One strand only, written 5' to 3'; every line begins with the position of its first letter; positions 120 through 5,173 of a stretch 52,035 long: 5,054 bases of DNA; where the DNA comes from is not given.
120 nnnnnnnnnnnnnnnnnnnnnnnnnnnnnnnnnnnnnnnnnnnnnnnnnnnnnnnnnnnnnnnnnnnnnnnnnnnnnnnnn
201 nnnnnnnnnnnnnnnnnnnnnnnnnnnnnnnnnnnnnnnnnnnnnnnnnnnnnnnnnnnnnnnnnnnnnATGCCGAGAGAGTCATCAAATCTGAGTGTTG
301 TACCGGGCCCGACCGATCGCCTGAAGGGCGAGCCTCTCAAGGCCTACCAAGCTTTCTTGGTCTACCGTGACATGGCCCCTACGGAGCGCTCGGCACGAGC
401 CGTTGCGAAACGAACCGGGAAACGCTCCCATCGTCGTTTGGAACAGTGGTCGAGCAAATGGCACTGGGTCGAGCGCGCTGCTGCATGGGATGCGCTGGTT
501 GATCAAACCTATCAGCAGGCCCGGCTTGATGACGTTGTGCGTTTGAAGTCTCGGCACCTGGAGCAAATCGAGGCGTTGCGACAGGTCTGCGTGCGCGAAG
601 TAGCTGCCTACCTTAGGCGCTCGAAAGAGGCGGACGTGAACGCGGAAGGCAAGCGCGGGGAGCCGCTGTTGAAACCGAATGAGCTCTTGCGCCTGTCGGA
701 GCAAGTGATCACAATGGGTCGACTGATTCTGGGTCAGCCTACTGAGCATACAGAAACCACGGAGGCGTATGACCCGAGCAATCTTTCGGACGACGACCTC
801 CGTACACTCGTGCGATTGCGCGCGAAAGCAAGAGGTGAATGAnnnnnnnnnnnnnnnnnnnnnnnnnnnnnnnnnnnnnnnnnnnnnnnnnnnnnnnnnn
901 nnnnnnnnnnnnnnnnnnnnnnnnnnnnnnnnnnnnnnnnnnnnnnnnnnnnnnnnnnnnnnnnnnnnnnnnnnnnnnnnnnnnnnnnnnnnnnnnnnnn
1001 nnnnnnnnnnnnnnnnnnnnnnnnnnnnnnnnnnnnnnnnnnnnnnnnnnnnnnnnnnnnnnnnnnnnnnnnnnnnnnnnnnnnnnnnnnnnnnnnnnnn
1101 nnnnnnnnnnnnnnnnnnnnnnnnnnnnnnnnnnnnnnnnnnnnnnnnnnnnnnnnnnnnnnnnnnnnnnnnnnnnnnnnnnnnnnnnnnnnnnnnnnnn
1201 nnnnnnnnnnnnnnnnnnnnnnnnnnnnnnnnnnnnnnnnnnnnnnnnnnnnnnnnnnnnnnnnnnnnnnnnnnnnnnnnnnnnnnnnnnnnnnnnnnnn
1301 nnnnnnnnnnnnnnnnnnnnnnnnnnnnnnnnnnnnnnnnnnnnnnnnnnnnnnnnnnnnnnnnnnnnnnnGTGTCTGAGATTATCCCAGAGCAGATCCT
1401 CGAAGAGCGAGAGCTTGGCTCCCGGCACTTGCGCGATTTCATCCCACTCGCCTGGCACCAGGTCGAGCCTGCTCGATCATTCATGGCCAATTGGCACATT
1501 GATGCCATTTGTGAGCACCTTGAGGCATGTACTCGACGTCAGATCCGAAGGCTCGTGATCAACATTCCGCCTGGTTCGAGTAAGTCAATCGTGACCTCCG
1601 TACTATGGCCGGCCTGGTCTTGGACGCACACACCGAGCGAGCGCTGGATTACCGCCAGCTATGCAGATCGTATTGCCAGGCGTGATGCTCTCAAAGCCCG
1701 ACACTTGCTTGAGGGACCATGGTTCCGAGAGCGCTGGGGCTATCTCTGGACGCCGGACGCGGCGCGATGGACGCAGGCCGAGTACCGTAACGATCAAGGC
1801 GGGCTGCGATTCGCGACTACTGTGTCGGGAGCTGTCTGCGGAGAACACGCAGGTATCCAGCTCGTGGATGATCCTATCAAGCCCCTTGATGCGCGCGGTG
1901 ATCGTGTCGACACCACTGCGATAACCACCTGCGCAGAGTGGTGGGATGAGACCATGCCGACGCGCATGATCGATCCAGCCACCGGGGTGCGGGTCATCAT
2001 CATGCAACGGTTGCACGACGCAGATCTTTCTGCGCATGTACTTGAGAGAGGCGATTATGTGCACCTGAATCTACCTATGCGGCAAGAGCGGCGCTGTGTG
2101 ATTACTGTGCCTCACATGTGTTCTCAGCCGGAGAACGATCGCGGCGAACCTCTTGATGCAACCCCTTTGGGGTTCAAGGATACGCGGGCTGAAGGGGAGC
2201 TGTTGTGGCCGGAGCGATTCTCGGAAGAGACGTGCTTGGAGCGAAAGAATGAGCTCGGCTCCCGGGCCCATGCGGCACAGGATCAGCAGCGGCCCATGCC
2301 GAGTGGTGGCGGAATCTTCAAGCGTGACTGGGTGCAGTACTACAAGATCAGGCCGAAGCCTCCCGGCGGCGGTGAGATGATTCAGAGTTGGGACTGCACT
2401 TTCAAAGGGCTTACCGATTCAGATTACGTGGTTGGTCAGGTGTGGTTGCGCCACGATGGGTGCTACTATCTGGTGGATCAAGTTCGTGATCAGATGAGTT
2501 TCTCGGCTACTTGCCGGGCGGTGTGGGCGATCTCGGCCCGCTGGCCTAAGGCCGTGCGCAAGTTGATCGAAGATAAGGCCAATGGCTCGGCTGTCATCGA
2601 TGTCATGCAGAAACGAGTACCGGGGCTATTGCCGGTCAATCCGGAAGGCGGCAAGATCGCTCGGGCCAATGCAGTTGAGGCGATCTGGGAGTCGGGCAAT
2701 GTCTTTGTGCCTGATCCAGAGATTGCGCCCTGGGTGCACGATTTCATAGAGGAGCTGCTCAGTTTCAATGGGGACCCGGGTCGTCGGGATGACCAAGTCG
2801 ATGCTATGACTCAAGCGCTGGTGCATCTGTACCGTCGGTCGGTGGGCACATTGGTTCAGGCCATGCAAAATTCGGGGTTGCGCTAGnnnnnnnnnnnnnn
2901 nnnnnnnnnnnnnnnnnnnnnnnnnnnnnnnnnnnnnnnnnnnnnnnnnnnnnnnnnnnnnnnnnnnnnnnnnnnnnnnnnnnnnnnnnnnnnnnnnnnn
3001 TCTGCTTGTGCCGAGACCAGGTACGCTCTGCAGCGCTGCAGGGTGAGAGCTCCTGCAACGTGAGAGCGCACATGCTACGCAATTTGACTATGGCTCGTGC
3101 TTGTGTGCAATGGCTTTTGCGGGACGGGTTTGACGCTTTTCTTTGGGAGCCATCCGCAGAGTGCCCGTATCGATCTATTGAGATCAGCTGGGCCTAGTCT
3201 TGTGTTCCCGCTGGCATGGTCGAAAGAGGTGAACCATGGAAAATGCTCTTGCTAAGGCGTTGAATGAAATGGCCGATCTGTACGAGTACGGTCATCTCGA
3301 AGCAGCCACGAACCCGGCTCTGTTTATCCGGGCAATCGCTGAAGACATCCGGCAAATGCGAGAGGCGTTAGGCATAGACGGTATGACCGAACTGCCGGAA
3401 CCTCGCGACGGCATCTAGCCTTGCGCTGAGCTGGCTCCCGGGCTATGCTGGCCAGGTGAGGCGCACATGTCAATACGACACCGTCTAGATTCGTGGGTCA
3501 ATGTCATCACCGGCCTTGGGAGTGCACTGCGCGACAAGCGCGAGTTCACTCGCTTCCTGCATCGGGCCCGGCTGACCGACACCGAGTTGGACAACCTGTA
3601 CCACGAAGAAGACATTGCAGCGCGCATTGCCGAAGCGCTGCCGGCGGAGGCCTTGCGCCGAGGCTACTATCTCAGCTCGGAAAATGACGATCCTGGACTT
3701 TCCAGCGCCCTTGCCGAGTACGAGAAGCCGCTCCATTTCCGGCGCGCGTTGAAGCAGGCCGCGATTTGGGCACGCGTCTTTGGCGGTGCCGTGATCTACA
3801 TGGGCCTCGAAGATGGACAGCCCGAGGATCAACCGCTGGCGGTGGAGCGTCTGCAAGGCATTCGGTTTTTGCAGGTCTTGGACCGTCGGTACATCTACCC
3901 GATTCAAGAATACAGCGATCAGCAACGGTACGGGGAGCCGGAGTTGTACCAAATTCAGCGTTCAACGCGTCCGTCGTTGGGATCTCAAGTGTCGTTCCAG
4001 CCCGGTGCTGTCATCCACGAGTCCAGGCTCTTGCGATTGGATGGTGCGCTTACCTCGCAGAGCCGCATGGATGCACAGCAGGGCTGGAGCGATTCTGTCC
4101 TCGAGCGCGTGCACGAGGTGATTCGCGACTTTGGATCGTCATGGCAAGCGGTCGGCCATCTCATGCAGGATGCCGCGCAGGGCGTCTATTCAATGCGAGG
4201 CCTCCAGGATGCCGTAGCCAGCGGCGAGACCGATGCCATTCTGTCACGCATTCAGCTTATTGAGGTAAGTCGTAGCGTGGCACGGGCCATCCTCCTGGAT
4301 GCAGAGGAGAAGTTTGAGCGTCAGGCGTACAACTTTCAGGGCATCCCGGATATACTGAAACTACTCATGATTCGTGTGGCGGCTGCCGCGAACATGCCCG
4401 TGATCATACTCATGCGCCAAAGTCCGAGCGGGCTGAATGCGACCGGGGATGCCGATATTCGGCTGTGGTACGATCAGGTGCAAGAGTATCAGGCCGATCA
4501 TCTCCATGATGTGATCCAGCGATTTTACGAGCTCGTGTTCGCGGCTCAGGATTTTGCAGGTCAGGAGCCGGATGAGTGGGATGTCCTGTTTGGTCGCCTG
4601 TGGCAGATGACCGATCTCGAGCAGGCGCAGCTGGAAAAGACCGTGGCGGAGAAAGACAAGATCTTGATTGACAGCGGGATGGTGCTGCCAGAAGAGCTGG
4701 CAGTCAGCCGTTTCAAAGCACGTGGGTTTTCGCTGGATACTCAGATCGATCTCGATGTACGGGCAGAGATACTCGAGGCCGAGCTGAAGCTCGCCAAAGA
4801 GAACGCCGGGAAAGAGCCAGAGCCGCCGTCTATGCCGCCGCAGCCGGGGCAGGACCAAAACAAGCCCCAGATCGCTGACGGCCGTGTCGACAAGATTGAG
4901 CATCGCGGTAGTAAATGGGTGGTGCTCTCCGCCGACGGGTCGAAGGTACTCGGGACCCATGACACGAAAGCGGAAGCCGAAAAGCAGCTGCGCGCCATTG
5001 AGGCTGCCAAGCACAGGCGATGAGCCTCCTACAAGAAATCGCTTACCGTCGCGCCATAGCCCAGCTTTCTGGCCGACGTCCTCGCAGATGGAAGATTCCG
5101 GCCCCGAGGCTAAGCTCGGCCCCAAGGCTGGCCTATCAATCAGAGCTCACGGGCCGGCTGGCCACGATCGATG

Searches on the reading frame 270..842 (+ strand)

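Call 79: search_protein_families(library=phrogs, proteins=[window:270-842:+], max_evalue=0.001)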
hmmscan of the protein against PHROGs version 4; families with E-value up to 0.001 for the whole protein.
window:270-842:+ (190 aa): 1 family
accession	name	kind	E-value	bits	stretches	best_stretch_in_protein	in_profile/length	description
phrog_6299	-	head and packaging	2.2e-24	87.5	1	14-181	9-171/193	terminase small subunit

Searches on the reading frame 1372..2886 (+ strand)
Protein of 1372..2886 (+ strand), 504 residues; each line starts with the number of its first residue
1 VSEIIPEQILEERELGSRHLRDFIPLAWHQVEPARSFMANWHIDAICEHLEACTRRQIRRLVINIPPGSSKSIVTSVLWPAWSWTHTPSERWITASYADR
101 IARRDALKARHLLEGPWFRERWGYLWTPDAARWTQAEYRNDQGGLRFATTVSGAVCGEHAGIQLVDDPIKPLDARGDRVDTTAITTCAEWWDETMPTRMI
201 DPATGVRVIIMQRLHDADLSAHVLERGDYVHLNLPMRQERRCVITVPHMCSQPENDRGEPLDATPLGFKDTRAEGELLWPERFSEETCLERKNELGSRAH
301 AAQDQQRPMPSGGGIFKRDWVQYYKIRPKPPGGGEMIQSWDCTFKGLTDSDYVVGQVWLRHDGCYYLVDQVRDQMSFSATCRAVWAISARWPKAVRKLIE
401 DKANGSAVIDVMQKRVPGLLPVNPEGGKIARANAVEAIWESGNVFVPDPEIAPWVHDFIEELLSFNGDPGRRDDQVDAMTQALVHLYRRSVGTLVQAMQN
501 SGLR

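Call 18: find_related_loci(query=window:1372-2886:+, collection=viral_contigs, flank=10000)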
Query window:1372-2886:+ (504 aa) in viral_contigs; peptide patterns used: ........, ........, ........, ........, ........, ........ (x = any residue, [..] = any of these).
365 stretches matched a pattern; 364 encode a relative of the query (tblastn E <= 1e-3); the best 80 are kept; 80 distinct loci.
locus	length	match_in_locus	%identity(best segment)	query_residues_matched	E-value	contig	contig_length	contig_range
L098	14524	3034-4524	69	4-499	0e+0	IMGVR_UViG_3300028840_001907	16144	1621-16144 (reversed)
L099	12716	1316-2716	50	12-500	2e-147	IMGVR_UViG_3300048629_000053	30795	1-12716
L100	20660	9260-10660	48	12-494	7e-147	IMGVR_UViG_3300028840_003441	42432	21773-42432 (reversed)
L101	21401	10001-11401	48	12-494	7e-147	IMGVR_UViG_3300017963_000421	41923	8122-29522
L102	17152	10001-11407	46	12-498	2e-131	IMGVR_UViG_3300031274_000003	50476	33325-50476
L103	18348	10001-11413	46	12-500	2e-130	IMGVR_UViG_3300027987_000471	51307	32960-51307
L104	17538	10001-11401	46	7-489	1e-129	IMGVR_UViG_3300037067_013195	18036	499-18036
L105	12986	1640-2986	45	9-490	4e-128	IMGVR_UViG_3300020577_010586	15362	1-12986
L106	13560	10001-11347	43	18-491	1e-125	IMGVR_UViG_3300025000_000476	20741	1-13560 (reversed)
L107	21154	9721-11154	43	5-504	3e-120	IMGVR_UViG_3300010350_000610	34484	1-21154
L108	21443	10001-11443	41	5-499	6e-113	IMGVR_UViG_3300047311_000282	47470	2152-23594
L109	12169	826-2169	42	15-486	6e-113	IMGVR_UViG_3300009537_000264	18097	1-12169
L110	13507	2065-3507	41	5-499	6e-113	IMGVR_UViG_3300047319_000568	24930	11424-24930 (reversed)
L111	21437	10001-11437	41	3-488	2e-109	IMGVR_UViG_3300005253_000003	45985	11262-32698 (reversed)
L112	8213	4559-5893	39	20-486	5e-109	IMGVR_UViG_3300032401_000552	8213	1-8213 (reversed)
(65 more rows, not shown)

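Call 26: find_related_loci(query=window:1372-2886:+, collection=genome_contigs, flank=10000)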
Query window:1372-2886:+ (504 aa) in genome_contigs; peptide patterns used: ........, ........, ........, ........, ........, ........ (x = any residue, [..] = any of these).
97 stretches matched a pattern; 92 encode a relative of the query (tblastn E <= 1e-3); the best 80 are kept; 80 distinct loci.
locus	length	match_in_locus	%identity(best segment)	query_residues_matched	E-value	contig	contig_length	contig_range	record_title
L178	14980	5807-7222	51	12-502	3e-162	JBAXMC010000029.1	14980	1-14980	MAG: Myxococcaceae bacterium isolate ELA443 MAG443_29, whole genome shotgun sequence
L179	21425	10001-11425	52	9-502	2e-161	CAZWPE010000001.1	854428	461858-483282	MAG TPA_asm: uncultured Myxococcaceae bacterium isolate SRP342105_co1_164 genome assembly, contig: NODE_3_length_854428_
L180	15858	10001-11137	51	8-405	4e-122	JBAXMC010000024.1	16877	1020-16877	MAG: Myxococcaceae bacterium isolate ELA443 MAG443_24, whole genome shotgun sequence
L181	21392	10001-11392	41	20-486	6e-111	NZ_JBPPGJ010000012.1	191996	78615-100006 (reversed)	Gorillibacterium sp. sgz5001074 Scaffold12, whole genome shotgun sequence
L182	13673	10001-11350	41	20-483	8e-108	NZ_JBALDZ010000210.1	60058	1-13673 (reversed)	MAG: Nostoc sp. isolate P3034 bin 5 NODE_458_length_60058_cov_63.218051, whole genome shotgun sequence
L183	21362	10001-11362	40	20-487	6e-107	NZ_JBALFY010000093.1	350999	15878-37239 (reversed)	MAG: Nostoc sp. isolate S62 bin 9 NODE_3_length_350999_cov_32.503474, whole genome shotgun sequence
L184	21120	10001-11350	41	20-483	2e-106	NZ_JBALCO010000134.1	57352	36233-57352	MAG: Nostoc sp. isolate P12545 bin 5 NODE_209_length_57352_cov_87.179699, whole genome shotgun sequence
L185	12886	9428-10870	37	17-493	1e-99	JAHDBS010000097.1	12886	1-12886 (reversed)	MAG: Anaerolineales bacterium isolate MAG-116 RZ_13892, whole genome shotgun sequence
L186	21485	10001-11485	37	3-488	9e-98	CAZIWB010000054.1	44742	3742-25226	MAG TPA_asm: uncultured Cellvibrionaceae bacterium isolate SRP193066_co1_141 genome assembly, contig: NODE_968_length_44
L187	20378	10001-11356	40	13-492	1e-94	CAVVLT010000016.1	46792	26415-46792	MAG: Bryobacterales bacterium isolate MFD04780.bin.1.63 genome assembly, contig: contig_24160, whole genome shotgun sequ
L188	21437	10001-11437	38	9-502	1e-93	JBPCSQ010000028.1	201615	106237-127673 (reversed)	MAG: Terriglobales bacterium S1Ck117_924290_flag_0_multi_18.0000_len_201615, whole genome shotgun sequence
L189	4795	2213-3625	39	13-504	5e-94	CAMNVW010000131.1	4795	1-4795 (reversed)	MAG: uncultured Clostridia bacterium isolate SRR19792994_bin.22_metawrap_v1.3_MAG genome assembly, contig: ERZ12290372_1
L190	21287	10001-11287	40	42-501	5e-92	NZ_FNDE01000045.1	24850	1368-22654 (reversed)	Aneurinibacillus thermoaerophilus strain L 420-91, whole genome shotgun sequence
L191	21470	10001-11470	33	1-502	6e-91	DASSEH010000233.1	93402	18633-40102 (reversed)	MAG TPA_asm: Candidatus Angelobacter sp. isolate SMAG_U972 k141_262494, whole genome shotgun sequence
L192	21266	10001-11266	41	42-486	2e-90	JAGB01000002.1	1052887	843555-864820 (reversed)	Caldicoprobacter oshimai DSM 21659 K363DRAFT_scaffold00002.2_C, whole genome shotgun sequence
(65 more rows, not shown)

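Call 36: find_related_loci(query=window:1372-2886:+, collection=metagenome_contigs, flank=10000)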
Query window:1372-2886:+ (504 aa) in metagenome_contigs; peptide patterns used: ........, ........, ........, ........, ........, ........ (x = any residue, [..] = any of these).
451 stretches matched a pattern; 438 encode a relative of the query (tblastn E <= 1e-3); the best 80 are kept; 80 distinct loci.
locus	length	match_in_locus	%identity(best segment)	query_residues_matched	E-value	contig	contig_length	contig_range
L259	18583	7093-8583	69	4-499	0e+0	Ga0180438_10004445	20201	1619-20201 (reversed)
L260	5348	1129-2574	47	1-500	6e-151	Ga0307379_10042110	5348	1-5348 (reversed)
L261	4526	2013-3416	48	12-498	2e-145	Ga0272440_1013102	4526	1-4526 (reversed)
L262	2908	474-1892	44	8-500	1e-141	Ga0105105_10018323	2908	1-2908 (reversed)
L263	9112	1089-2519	46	8-486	2e-133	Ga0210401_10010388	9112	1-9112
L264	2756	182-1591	46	7-483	5e-140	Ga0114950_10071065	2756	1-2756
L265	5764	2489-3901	46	12-484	2e-132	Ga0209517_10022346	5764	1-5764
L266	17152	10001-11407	46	12-498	2e-131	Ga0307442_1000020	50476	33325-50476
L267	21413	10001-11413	46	12-484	7e-132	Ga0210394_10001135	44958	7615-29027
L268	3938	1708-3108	46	7-489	5e-133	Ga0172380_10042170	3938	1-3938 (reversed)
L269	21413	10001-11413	45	12-484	9e-129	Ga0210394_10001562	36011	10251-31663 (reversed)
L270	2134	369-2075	45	12-484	1e-137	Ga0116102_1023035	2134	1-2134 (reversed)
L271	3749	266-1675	43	12-504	8e-132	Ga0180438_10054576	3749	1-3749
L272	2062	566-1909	45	14-486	3e-137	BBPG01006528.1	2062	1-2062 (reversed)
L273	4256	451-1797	48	12-486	1e-129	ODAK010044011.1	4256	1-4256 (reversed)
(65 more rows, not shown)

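Call 72: search_dna_similar(query=window:1372-2886:+, collection=phages, mode=protein, max_rows=15)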
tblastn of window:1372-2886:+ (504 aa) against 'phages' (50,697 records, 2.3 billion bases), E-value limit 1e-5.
Records with a match: 2366; places in all: 2397; records where one place covers at least 80% of the query: 1529.
Best place of each record, by identity: <60% 2366.
By first word of the organism name: Klebsiella 445; Mycobacterium 409; Escherichia 340; Microbacterium 273; Vibrio 96; Gordonia 52; Acinetobacter 51; Bacteriophage 44; Brucella 41; Helicobacter 40; and 89 more.
By host as written in the record: Mycobacterium smegmatis mc2 155 298; - 214; Klebsiella pneumoniae 196; Microbacterium foliorum NRRL B-24224 SEA 111; Microbacterium foliorum NRRL B-24224 104; Escherichia coli 95; Mycobacterium smegmatis mc#155 67; Escherichia coli DSM 12242 43; and 482 more.
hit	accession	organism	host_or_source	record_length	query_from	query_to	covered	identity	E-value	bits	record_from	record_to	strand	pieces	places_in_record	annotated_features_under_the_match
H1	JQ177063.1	Aeromonas phage vB_AsaM-56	Aeromonas salmonicida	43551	12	487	94%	41.7%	1e-100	337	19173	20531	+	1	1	putative TerL large-subunit terminase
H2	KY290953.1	Aeromonas phage 51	Aeromonas salmonicida HER1108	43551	12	487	94%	41.7%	1e-100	337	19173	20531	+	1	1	terminase large subunit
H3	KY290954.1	Aeromonas phage 56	Aeromonas salmonicida HER1084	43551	12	487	94%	41.7%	1e-100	337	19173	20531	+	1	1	terminase large subunit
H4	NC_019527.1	Aeromonas phage vB_AsaM-56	Aeromonas salmonicida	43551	12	487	94%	41.7%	1e-100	337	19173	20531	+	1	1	terminase large subunit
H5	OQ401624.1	Roseobacter phage CRP-902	Roseobacter sp. FZCC0083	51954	1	488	97%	36.3%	2e-79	276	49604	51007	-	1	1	terminase large subunit | terminase small subunit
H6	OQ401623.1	Roseobacter phage CRP-901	Roseobacter sp. FZCC0083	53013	1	488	97%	36.1%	6e-80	277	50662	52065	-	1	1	terminase large subunit | terminase small subunit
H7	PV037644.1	Bacillus phage vB_BcM_CUBc25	Bacillus cereus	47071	12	483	94%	37.2%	6e-80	277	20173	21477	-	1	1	terminase large subunit | hypothetical protein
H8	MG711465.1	Faecalibacterium phage FP_Brigit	Faecalibacterium prausnitzii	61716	14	482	93%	36.6%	1e-79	276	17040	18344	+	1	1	terminase large subunit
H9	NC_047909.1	Faecalibacterium phage FP_Brigit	Faecalibacterium prausnitzii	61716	14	482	93%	36.6%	1e-79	276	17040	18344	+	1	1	terminase large subunit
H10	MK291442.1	Paracoccus phage vB_PkoS_Pkon1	Paracoccus kondratievae NCIMB 13773T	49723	12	489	95%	35.7%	1e-68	245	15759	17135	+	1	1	terminase large subunit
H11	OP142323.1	Staphylococcus phage Lacachita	Staphylococcus epidermidis 1457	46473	14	486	94%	35.6%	1e-68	244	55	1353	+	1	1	terminase large subunit | terminator (x2)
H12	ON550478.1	Staphylococcus phage Sazerac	Staphylococcus epidermidis LM1680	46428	14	486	94%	35.2%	2e-68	244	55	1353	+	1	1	putative terminase large subunit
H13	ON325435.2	Staphylococcus phage CUB-EPI_14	Staphylococcus epidermidis SE14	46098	14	486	94%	35.0%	2e-67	241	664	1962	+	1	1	terminase large subunit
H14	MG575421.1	Proteus phage vB_PmiP_RS51pmB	Proteus mirabilis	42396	7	498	98%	33.5%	5e-65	234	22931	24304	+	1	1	large subunit terminase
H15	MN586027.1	Arthrobacter phage Mufasa8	Arthrobacter sp. ATCC 21022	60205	47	502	90%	36.0%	9e-68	242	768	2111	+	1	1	2: terminase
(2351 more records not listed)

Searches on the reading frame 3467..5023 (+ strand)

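Call 79: search_protein_families(library=phrogs, proteins=[window:3467-5023:+], max_evalue=0.001)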
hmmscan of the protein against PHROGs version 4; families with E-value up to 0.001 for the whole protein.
window:3467-5023:+ (518 aa): 8 families
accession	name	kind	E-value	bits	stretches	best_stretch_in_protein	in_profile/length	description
phrog_146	-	head and packaging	1e-93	316.3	1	4-476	21-491/587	portal protein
phrog_15528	-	head and packaging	2.6e-51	176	1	4-412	30-447/794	portal protein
phrog_220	-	head and packaging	9e-38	130.9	1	47-429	61-450/1338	minor head protein and DNA pilot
phrog_12751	-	unknown function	4.2e-35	122.3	1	203-456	6-256/283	-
phrog_15615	-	head and packaging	3.4e-15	57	1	7-209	6-192/194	virion structural protein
phrog_3684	-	unknown function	2.2e-13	51.7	1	474-517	144-187/262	-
phrog_4660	-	head and packaging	3.5e-10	39.9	1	276-411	341-472/765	minor head protein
phrog_30637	-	unknown function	1.3e-08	34.2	1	265-430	88-251/1119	-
